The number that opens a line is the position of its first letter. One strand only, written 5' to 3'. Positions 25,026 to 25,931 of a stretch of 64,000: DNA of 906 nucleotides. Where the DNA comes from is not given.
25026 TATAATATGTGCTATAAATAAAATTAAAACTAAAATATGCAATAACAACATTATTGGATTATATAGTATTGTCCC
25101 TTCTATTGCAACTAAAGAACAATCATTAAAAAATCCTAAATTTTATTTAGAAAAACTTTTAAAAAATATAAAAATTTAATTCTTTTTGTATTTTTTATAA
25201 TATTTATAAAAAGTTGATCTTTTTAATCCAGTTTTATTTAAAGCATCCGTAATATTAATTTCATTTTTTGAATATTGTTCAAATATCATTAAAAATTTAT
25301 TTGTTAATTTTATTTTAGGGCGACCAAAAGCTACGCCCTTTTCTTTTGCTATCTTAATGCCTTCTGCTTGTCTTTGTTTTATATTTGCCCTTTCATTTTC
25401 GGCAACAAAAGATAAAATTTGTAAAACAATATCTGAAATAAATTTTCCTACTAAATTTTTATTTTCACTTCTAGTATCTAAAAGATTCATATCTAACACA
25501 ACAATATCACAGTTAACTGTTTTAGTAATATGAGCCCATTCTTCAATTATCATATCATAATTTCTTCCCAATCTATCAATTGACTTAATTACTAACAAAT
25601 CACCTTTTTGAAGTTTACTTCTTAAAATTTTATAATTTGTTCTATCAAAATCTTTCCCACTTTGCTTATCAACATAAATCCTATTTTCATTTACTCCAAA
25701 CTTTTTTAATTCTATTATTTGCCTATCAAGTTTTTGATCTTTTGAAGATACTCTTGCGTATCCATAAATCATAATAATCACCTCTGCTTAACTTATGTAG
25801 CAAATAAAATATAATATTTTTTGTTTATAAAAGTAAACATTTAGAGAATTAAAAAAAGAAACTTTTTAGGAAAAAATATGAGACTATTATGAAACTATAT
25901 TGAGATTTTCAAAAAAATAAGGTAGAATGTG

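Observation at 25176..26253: Serine recombinase next to an IR-bounded element containing an outward-facing consensus promoter: candidate phase-variable switch or res-like site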

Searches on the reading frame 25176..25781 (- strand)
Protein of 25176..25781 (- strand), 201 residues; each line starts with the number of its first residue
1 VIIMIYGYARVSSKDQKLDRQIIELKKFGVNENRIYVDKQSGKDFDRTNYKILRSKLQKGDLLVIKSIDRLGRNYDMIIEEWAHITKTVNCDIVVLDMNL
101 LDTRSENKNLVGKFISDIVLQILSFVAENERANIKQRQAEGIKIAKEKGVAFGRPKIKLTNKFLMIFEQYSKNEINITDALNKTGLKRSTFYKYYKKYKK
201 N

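Call 3: search_protein_families(library=pfam, proteins=[window:25176-25781:-], max_evalue=0.01)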
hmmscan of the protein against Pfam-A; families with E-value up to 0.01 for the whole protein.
window:25176-25781:- (201 aa): 1 family
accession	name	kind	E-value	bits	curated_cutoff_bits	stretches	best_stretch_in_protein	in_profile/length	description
PF00239.26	Resolvase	-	2.4e-28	99.5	23.3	1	5-150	1-144/145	Resolvase, N terminal domain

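Call 9: find_encoding_contigs(protein=window:25176-25772:-, flank=6000, max_places=10)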
Protein window:25176-25772:- (198 aa): 11 contigs read that carry it; 10 places shown.
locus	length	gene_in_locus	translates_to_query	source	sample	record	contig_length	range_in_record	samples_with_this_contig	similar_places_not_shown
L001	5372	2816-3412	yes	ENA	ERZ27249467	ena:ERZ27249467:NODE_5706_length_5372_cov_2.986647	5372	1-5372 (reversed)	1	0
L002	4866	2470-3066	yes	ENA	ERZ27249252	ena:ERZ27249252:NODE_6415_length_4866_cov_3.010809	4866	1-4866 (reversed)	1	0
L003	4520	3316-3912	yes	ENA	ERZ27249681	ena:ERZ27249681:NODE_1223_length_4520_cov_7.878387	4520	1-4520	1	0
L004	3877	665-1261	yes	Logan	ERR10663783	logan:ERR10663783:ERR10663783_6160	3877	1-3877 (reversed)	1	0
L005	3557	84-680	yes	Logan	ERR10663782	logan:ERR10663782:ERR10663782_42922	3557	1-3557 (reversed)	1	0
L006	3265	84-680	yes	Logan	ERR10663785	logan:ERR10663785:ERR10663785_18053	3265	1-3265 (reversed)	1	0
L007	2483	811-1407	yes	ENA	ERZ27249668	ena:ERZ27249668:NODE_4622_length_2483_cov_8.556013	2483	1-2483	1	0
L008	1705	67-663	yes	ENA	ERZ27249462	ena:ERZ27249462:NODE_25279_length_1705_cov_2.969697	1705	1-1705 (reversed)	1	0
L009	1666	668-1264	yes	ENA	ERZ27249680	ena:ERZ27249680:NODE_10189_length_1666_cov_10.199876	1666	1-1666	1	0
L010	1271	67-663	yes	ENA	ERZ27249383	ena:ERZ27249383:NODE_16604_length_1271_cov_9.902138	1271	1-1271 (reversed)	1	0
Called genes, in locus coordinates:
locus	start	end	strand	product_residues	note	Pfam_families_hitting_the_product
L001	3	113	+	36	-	?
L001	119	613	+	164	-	PF01467:CTP_transf_like, PF08218:Citrate_ly_lig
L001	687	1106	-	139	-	PF00011:HSP20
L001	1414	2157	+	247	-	PF00149:Metallophos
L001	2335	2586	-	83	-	-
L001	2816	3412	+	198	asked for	PF00239:Resolvase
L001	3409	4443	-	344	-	PF02595:Gly_kinase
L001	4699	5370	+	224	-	?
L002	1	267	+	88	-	?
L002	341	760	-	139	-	PF00011:HSP20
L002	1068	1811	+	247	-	PF00149:Metallophos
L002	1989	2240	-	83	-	-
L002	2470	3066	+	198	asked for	PF00239:Resolvase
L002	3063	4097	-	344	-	PF02595:Gly_kinase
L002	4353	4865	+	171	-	?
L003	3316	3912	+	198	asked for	PF00239:Resolvase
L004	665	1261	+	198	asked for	PF00239:Resolvase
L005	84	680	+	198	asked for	PF00239:Resolvase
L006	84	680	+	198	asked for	PF00239:Resolvase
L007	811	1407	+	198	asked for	PF00239:Resolvase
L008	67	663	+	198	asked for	PF00239:Resolvase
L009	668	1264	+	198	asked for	PF00239:Resolvase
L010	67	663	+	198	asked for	PF00239:Resolvase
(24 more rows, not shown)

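Call 10: search_protein_families(library=ncbifam, proteins=[window:25176-25781:-], max_evalue=0.01)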
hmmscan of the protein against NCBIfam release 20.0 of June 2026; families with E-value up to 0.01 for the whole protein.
window:25176-25781:- (201 aa): 6 families
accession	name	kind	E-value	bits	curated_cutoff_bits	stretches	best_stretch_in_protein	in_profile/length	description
NF041201.1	recomb_XisF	equivalog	8.3e-18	64.6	375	1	5-154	1-145/465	fdxN element excision recombinase XisF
NF009949.0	PRK13413.1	equivalog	6.6e-15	55.3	272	1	4-198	1-196/203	master DNA invertase Mpi family serine-type recombinase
NF033518.0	transpos_IS607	equivalog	9.4e-09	35.1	110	1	5-116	56-169/187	IS607 family transposase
NF047344.1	SCCmet_CcrA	equivalog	3.7e-05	23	700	1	7-149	6-146/442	cassette chromosome recombinase CcrA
NF003361.0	PRK04435.1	equivalog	0.0045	16.8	131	1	172-195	33-56/148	ACT domain-containing protein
TIGR02366.1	DHAK_reg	equivalog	0.0093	16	129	0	162-196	13-45/176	dihydroxyacetone kinase transcriptional activator DhaS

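Call 15: find_related_loci(query=window:25176-25772:-, collection=genome_contigs, flank=5000)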
Query window:25176-25772:- (198 aa) in genome_contigs; peptide patterns used: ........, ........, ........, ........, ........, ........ (x = any residue, [..] = any of these).
600 stretches matched a pattern (row limit reached: there are more); 579 encode a relative of the query (tblastn E <= 1e-3); the best 80 are kept; 80 distinct loci.
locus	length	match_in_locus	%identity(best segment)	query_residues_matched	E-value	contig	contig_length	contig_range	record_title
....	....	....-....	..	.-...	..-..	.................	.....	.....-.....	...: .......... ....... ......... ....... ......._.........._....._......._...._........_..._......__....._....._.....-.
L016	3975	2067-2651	64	1-195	5e-80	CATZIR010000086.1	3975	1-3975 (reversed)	MAG TPA_asm: uncultured Eubacteriales bacterium isolate ERR9578221_bin.40_MetaWRAP_v1.3_MAG genome assembly, contig: ERZ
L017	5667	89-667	64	1-193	3e-79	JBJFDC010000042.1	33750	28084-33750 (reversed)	MAG: Christensenellales bacterium isolate LOHA32_bin.042 NODE_650_length_33750_cov_6.618638, whole genome shotgun sequen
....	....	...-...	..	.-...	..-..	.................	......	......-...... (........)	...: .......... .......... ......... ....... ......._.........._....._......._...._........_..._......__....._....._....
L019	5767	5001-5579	64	1-193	9e-77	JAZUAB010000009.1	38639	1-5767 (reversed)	MAG: Candidatus Onthoplasma sp. isolate T1900045322_YK20190011.MAGScoT_cleanbin_000119 SGB_6375_k141_4089256, whole geno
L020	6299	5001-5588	60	3-198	2e-76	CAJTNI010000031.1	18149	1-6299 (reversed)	MAG TPA_asm: uncultured Christensenella sp. isolate MGBC105483 genome assembly, contig: MGBC105483.31, whole genome shot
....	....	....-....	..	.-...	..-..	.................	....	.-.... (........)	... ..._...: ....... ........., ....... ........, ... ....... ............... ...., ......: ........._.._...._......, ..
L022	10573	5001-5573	63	1-191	3e-76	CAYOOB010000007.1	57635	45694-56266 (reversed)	MAG TPA_asm: uncultured Lachnospiraceae bacterium isolate SRP141132_co3_356 genome assembly, contig: NODE_247_length_576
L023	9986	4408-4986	63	1-193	1e-75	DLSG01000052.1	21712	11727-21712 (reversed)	MAG TPA_asm: Christensenella sp. UBA7868 UBA7868_contig_1775, whole genome shotgun sequence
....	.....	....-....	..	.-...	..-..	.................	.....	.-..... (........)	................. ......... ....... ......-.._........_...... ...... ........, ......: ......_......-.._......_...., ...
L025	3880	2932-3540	62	1-198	2e-75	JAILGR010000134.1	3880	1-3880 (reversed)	MAG: Acholeplasmatales bacterium isolate RUI103 k141_6389011_flag=0_multi=8.9569_len=3880, whole genome shotgun sequence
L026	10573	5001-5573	60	1-191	9e-75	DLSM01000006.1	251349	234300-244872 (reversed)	MAG TPA_asm: Christensenella sp. UBA7862 UBA7862_contig_34, whole genome shotgun sequence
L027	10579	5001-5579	61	1-193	2e-73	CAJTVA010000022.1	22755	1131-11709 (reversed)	MAG TPA_asm: uncultured Christensenella sp. isolate MGBC109634 genome assembly, contig: MGBC109634.22, whole genome shot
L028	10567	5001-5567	64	3-191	3e-73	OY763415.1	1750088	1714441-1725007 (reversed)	MAG: Acholeplasmataceae bacterium isolate 742012ca-395f-4069-aabb-f3199e209540 genome assembly, chromosome: 1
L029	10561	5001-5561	59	1-188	5e-71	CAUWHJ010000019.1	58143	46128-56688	MAG: uncultured Peptococcaceae bacterium isolate SRS17165169__bin28 genome assembly, contig: SRS17165169_NODE_176_length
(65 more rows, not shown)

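Call 16: find_homologous_proteins(query=window:25176-25772:-, max_evalue=1e-10)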
Query window:25176-25772:- (198 aa): 8000 proteins with E <= 1e-10 among 8000 candidates; the best 120 are listed.
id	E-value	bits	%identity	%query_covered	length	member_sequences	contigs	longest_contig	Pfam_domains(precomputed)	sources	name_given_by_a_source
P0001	2.5e-121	420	100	100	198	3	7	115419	PF00239.27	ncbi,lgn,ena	-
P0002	1.9e-97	342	83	99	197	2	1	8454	PF00239.27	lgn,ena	-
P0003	2.0e-96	339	82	99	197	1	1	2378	PF00239.27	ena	-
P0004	5.0e-93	328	80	96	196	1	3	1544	PF00239.27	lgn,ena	-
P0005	2.3e-91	322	79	99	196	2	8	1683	PF00239.27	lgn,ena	-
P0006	5.3e-91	321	77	97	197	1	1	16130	PF00239.27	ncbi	-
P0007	7.3e-90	317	77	96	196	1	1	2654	PF00239.27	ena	-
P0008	9.0e-90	317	76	96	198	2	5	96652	PF00239.27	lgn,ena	-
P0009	9.9e-90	317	77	96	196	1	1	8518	PF00239.27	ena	-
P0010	1.2e-89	317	77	96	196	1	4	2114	PF00239.27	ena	-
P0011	1.3e-89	317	77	96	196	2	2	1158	PF00239.27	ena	-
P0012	1.3e-89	317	77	96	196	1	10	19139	PF00239.27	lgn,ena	-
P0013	1.4e-89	316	77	96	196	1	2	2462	PF00239.27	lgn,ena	-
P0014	1.7e-89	316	77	96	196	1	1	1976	PF00239.27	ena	-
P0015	1.8e-89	316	78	97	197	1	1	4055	PF00239.27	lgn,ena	-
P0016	3.8e-89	315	75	96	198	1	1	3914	PF00239.27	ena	-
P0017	4.8e-89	315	76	96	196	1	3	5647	PF00239.27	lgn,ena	-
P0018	5.0e-89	315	76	96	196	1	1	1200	PF00239.27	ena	-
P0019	6.1e-89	314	77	96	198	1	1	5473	PF00239.27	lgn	-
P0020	8.3e-89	314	77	99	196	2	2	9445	PF00239.27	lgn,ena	-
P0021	2.7e-88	312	76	97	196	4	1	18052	PF00239.27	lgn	-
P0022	3.3e-88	312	75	96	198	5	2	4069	PF00239.27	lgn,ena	-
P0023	3.7e-88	312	76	96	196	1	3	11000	PF00239.27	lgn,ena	-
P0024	5.1e-88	311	77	97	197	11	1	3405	PF00239.27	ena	-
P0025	8.8e-88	311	76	96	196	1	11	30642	PF00239.27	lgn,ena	-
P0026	1.0e-87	310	76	96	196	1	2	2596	PF00239.27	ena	-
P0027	1.2e-87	310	76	97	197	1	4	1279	PF00239.27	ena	-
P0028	2.1e-87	309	75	96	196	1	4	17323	PF00239.27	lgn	-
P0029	3.4e-87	309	75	98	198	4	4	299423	PF00239.27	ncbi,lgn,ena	-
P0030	3.6e-87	309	74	96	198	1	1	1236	PF00239.27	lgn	-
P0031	4.5e-87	308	75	99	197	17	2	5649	PF00239.27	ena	-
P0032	5.2e-87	308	76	96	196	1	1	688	PF00239.27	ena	-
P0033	7.4e-87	308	73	99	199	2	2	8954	PF00239.27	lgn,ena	-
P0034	1.1e-86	307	75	97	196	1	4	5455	PF00239.27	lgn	-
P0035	1.7e-86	306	76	99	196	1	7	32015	PF00239.27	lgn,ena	-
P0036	1.8e-86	306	71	99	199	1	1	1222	PF00239.27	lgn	-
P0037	2.2e-86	306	74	98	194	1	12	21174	PF00239.27,PF02796.22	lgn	-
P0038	2.3e-86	306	75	98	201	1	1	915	PF00239.27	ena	-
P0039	3.1e-86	306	76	96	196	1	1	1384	PF00239.27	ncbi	-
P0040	3.2e-86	306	74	96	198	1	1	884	PF00239.27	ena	-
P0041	5.1e-86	305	73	99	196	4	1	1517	PF00239.27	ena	-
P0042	7.5e-86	304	73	100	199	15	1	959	PF00239.27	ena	-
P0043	7.9e-86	304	75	97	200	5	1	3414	PF00239.27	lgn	-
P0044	1.2e-85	304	75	97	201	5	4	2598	PF00239.27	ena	-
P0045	1.6e-85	303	77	97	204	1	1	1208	PF00239.27,PF02796.22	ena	-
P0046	1.6e-85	303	75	97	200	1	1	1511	PF00239.27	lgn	-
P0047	3.4e-85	302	75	97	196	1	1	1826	PF00239.27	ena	-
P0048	8.1e-85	301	72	100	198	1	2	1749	PF00239.27,PF02796.22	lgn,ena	-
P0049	2.6e-84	299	73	100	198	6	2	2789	PF00239.27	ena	-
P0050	3.5e-84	299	73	99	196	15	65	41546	PF00239.27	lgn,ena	-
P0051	4.1e-84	299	72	97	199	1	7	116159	PF00239.27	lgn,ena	-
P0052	5.1e-84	298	73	98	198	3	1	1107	PF00239.27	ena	-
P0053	5.5e-84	298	76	97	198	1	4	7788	PF00239.27,PF02796.22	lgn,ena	-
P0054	6.0e-84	298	76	97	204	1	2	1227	PF00239.27,PF02796.22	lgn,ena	-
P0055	7.9e-84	298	76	97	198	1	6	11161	PF00239.27,PF02796.22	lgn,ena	-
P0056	8.7e-84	298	76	97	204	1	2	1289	PF00239.27,PF02796.22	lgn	-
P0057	1.1e-83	297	72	97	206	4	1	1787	PF00239.27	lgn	-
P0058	3.1e-83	296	71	99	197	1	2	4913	PF00239.27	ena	-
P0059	4.1e-83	295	71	97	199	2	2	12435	PF00239.27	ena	-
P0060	4.3e-83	295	73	99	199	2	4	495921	PF00239.27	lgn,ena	-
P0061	4.0e-82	292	72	97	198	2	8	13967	PF00239.27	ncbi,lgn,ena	-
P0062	4.2e-82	292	73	98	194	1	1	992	PF00239.27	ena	-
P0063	6.1e-82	292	75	94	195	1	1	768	PF00239.27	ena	-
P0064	8.6e-82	291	77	91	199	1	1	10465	PF00239.27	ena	-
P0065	1.9e-81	290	68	99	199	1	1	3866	PF00239.27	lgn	-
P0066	2.2e-81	290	67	100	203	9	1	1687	PF00239.27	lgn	-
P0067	2.9e-81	289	77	89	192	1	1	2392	PF00239.27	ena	-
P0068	5.0e-81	289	70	97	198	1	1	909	PF00239.27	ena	-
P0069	5.7e-81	288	74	95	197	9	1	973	PF00239.27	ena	-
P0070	8.4e-81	288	72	97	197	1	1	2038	PF00239.27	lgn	-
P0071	1.0e-80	288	69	97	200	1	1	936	PF00239.27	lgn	-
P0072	3.3e-79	283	69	97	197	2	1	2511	PF00239.27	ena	-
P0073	4.1e-79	282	69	99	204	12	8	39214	PF00239.27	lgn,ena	-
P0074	3.9e-78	279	66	100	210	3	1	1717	PF00239.27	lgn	-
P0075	6.0e-78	279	66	99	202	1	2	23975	PF00239.27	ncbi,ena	-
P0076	6.5e-78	278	66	99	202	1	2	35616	PF00239.27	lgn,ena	-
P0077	6.8e-78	278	66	99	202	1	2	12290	PF00239.27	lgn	-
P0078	1.4e-77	277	66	99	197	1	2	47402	PF00239.27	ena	-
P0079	1.5e-77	277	63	94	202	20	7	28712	PF00239.27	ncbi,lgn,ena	-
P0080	1.8e-77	277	67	99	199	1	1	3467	PF00239.27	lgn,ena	-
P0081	1.8e-77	277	67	99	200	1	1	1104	PF00239.27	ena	-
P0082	2.5e-77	277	66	99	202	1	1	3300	PF00239.27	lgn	-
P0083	2.6e-77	276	64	98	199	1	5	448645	PF00239.27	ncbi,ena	-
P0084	3.4e-77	276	66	98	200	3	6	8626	PF00239.27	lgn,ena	-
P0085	3.9e-77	276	81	81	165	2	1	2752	PF00239.27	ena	-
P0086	4.2e-77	276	65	99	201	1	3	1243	PF00239.27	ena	-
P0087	4.9e-77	276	65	98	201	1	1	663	PF00239.27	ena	-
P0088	5.2e-77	275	65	98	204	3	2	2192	PF00239.27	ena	-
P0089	7.3e-77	275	68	98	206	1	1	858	PF00239.27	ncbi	-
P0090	8.2e-77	275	68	99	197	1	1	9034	PF00239.27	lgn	-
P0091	1.4e-76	274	64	98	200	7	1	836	PF00239.27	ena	-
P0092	1.6e-76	274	66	97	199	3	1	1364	PF00239.27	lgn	-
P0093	1.8e-76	274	67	98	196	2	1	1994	PF00239.27,PF02796.22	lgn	-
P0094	3.9e-76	273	64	98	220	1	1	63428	PF00239.27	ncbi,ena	-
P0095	3.9e-76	273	64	98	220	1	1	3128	PF00239.27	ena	-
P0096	4.5e-76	272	69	99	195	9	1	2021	PF00239.27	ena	-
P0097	5.9e-76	272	67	98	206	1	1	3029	PF00239.27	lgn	-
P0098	6.4e-76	272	65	98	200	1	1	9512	PF00239.27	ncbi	-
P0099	8.0e-76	272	66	99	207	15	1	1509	PF00239.27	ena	-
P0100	1.1e-75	271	65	94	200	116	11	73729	PF00239.27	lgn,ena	-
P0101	1.2e-75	271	65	96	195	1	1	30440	PF00239.27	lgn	-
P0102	2.3e-75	270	66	94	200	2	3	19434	PF00239.27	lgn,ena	-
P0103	3.0e-75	270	63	98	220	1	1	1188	PF00239.27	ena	-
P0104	4.7e-75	269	65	96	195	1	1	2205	PF00239.27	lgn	-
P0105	6.0e-75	269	67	96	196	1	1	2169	PF00239.27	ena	-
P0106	9.0e-75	268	67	96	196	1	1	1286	PF00239.27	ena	-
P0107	9.8e-75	268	65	99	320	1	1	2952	PF07508.20,PF00239.27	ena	-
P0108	1.1e-74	268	63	98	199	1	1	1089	PF00239.27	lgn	-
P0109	1.2e-74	268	64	94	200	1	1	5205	PF00239.27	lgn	-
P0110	1.3e-74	268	68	97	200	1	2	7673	PF00239.27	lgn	-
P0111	1.3e-74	268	65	98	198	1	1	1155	PF00239.27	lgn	-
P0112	1.6e-74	267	64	100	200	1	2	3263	PF00239.27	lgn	-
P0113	1.7e-74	267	69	96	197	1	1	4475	PF00239.27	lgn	-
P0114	1.8e-74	267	64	99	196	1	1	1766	PF00239.27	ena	-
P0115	3.2e-74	266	65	99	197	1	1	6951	PF00239.27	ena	-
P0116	3.3e-74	266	67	97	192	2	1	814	PF00239.27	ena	-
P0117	4.9e-74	266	66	96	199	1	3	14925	PF00239.27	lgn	-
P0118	5.1e-74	266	65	99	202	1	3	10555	PF00239.27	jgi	-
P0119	5.5e-74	266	64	99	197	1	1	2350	PF00239.27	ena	-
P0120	6.2e-74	265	64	99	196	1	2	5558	PF00239.27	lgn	-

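Call 21: find_encoding_contigs(protein=P0050, flank=2500, max_places=10)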
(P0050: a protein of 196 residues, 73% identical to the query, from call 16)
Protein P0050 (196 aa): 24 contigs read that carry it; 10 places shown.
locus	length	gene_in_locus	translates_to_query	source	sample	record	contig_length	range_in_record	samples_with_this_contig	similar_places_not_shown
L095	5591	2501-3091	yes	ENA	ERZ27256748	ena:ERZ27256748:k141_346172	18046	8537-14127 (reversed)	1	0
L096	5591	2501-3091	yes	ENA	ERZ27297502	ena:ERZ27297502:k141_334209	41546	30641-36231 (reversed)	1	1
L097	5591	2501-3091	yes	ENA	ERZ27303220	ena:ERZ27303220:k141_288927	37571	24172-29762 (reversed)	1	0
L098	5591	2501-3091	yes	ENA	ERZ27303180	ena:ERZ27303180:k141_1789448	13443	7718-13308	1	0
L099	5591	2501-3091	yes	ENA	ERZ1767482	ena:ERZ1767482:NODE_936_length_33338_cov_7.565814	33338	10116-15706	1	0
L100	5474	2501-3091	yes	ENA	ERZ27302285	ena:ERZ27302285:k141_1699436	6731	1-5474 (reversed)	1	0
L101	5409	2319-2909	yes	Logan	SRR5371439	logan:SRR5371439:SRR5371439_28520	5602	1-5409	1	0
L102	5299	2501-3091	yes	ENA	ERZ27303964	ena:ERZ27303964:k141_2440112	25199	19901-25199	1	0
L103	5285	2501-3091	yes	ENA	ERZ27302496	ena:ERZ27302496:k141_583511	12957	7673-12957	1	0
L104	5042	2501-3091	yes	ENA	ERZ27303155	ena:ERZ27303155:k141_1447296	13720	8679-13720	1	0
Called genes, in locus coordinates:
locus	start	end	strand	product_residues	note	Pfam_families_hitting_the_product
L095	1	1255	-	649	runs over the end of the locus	PF00009:GTP_EFTU, PF01926:MMR_HSR1 (weak), PF22042:EF-G_D2 (weak), PF14492:EFG_III, PF03764:EFG_IV, PF00679:EFG_C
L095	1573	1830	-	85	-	PF01713:Smr (weak)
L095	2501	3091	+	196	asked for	PF00239:Resolvase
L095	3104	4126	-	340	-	PF02595:Gly_kinase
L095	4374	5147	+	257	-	PF01381:HTH_3, PF12844:HTH_19 (weak), PF13560:HTH_31 (weak)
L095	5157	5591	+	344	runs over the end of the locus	-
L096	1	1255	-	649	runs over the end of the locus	PF00009:GTP_EFTU, PF01926:MMR_HSR1 (weak), PF22042:EF-G_D2 (weak), PF14492:EFG_III, PF03764:EFG_IV, PF00679:EFG_C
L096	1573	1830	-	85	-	PF01713:Smr (weak)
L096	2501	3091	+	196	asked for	PF00239:Resolvase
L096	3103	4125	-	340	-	PF02595:Gly_kinase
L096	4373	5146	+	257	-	PF01381:HTH_3, PF12844:HTH_19 (weak), PF13560:HTH_31 (weak)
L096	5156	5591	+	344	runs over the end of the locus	-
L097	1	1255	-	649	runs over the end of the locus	PF00009:GTP_EFTU, PF01926:MMR_HSR1 (weak), PF22042:EF-G_D2 (weak), PF14492:EFG_III, PF03764:EFG_IV, PF00679:EFG_C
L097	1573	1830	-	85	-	PF01713:Smr (weak)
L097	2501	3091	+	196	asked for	PF00239:Resolvase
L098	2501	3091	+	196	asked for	PF00239:Resolvase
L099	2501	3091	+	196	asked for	PF00239:Resolvase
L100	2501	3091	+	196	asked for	PF00239:Resolvase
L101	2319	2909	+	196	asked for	PF00239:Resolvase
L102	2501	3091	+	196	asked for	PF00239:Resolvase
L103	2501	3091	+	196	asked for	PF00239:Resolvase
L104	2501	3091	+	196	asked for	PF00239:Resolvase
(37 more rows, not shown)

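Call 22: find_encoding_contigs(protein=P0012, flank=2500, max_places=10)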
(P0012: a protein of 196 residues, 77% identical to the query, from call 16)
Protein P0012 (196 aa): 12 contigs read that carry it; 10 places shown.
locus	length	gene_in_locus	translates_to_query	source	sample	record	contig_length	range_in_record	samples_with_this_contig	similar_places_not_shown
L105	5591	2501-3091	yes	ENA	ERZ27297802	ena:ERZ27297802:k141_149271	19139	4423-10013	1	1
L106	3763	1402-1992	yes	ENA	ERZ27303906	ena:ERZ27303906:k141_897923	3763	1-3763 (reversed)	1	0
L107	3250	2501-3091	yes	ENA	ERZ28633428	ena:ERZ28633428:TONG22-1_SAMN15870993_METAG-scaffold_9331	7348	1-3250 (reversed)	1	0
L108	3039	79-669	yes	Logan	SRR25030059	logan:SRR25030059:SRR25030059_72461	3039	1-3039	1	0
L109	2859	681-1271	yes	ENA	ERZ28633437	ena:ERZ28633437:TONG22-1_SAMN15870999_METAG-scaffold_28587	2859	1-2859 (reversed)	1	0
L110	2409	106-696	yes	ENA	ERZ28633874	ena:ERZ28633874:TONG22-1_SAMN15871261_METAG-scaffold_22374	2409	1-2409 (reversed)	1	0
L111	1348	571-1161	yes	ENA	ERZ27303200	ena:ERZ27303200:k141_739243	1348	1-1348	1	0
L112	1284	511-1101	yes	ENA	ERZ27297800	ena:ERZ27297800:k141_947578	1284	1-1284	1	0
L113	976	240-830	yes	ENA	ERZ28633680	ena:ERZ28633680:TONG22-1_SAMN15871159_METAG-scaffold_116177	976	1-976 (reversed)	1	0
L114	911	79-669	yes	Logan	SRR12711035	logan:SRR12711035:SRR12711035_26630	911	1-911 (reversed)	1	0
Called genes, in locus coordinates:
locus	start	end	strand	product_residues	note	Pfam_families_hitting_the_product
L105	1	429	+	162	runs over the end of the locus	PF01467:CTP_transf_like, PF08218:Citrate_ly_lig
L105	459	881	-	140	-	PF27746:Small_heat_shock_put (faint), PF00011:HSP20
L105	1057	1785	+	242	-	PF00149:Metallophos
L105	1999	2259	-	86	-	-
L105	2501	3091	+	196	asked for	PF00239:Resolvase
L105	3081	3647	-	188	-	PF14278:TetR_C_8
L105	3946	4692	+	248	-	PF01381:HTH_3, PF12844:HTH_19 (weak), PF13560:HTH_31 (weak)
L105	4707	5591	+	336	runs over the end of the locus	-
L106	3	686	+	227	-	?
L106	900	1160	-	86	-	-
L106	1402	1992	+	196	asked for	PF00239:Resolvase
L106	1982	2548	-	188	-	PF14278:TetR_C_8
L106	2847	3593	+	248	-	PF01381:HTH_3, PF12844:HTH_19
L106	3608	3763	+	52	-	?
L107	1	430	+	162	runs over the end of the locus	PF01467:CTP_transf_like, PF08218:Citrate_ly_lig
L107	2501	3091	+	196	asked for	PF00239:Resolvase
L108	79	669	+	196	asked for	PF00239:Resolvase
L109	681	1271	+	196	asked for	PF00239:Resolvase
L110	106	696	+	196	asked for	PF00239:Resolvase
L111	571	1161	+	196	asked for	PF00239:Resolvase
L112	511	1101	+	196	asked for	PF00239:Resolvase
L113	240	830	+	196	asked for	PF00239:Resolvase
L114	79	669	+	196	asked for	PF00239:Resolvase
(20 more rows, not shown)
